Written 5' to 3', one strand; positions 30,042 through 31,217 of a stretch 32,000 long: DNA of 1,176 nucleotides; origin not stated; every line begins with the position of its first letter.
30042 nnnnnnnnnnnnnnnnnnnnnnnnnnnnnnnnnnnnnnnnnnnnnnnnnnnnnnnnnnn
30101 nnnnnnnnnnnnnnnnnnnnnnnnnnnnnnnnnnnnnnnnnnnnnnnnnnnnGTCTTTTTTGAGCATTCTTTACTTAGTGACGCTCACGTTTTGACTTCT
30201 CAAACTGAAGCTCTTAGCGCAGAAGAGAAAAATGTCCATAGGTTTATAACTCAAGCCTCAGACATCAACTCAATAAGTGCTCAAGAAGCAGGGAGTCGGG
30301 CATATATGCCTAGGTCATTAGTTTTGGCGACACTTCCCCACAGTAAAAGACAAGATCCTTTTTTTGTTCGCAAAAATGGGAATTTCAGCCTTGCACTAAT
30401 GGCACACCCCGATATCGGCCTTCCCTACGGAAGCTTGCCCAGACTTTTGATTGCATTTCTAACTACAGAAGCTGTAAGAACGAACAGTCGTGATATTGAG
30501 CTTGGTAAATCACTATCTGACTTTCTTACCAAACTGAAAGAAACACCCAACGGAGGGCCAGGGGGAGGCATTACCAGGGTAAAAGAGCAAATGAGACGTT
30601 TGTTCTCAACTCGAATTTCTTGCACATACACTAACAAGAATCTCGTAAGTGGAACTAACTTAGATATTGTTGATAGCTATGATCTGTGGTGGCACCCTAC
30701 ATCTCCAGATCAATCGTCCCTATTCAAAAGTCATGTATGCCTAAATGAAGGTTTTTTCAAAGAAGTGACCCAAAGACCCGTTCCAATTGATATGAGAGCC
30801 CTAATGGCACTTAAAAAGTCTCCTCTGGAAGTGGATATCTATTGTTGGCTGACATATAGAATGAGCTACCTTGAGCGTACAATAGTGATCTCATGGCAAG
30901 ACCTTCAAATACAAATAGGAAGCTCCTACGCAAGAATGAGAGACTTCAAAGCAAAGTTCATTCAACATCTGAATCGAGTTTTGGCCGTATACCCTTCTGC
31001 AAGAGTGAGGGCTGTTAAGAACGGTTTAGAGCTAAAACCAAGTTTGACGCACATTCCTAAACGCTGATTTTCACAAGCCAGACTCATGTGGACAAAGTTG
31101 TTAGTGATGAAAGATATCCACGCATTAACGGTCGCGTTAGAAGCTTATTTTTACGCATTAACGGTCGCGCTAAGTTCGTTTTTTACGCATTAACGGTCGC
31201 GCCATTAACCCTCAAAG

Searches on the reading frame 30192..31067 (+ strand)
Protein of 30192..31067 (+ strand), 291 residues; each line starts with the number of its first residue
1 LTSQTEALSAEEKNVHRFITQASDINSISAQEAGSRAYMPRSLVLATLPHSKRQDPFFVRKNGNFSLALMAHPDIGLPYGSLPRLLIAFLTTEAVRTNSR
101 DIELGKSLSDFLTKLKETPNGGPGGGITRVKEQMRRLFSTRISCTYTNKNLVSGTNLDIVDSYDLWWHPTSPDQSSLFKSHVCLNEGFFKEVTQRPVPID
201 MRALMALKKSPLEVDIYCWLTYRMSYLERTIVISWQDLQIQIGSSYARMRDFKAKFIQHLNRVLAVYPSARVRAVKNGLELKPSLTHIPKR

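Call 6: search_protein_families(library=pfam, proteins=[window:30192-31067:+], max_evalue=1)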
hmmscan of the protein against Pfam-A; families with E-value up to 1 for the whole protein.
window:30192-31067:+ (291 aa): 2 families
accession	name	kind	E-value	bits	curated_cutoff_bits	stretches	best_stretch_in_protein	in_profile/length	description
PF04796.18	RepA_C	-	3.1e-31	109.4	26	1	78-236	2-180/181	Plasmid encoded RepA protein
PF10134.15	RPA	-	0.0059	16.6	27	1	123-255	87-213/228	Replication initiator protein A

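Call 7: search_protein_families(library=padloc, proteins=[window:30192-31067:+], max_evalue=1)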
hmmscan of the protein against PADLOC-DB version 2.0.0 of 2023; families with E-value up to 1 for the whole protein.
window:30192-31067:+ (291 aa): 0 families

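Call 8: search_protein_families(library=phrogs, proteins=[window:30192-31067:+], max_evalue=1)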
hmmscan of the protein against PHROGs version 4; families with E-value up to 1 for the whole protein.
window:30192-31067:+ (291 aa): 0 families

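Call 9: search_protein_families(library=ncbifam, proteins=[window:30192-31067:+], max_evalue=1)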
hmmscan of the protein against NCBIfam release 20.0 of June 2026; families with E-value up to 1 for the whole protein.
window:30192-31067:+ (291 aa): 0 families

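Call 91: search_dna_similar(query=window:30192-31067:+, collection=plasmids, mode=protein, max_evalue=0.00001, max_rows=8)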
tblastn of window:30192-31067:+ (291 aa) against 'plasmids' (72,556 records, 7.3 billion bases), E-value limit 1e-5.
Records with a match: 1106; places in all: 1156; records where one place covers at least 80% of the query: 1014.
Best place of each record, by identity: <60% 1106.
By first word of the organism name: Ralstonia 147; Xanthomonas 95; Escherichia 85; Klebsiella 85; Acetobacter 47; Candidatus 46; Enterobacter 37; Roseomonas 37; uncultured 36; Burkholderia 36; and 119 more.
By predicted mobility (MOB-suite, as given by PLSDB): conjugative 498; non-mobilizable 354; mobilizable 254.
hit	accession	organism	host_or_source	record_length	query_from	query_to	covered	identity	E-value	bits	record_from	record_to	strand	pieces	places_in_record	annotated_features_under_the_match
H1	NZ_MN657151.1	Polaromonas sp.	-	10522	13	291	96%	50.9%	1e-89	297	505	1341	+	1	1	replication protein RepA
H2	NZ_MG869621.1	Polaromonas sp. H8N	Hansbreen Glacier, Spitsbergen, surface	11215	13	291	96%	49.5%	1e-90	300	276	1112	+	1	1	replication protein RepA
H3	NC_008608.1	Pelobacter propionicus DSM 2379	-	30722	6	291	98%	47.6%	2e-84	283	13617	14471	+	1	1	replication protein RepA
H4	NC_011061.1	Prosthecochloris aestuarii DSM 271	-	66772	13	290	96%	47.5%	6e-84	281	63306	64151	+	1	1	replication protein RepA | TraY domain-containing protein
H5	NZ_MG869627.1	Polaromonas sp. W9N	Werenskioldbreen Glacier, Spitsbergen, ...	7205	25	291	92%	48.7%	5e-79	267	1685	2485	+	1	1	replication protein RepA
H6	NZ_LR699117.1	Aquicella lusitana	Borehole HDN1, spa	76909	10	291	97%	44.8%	9e-77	261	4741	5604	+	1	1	replication protein RepA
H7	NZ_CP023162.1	Xanthomonas citri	Gossypium hirsutum,cell ...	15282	11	291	97%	44.6%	8e-69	238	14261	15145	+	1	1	replication protein RepA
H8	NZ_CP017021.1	Xanthomonas citri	Gossypium hirsutum,cell culture,leaves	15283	11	291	97%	44.6%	8e-69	238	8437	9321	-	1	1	replication protein RepA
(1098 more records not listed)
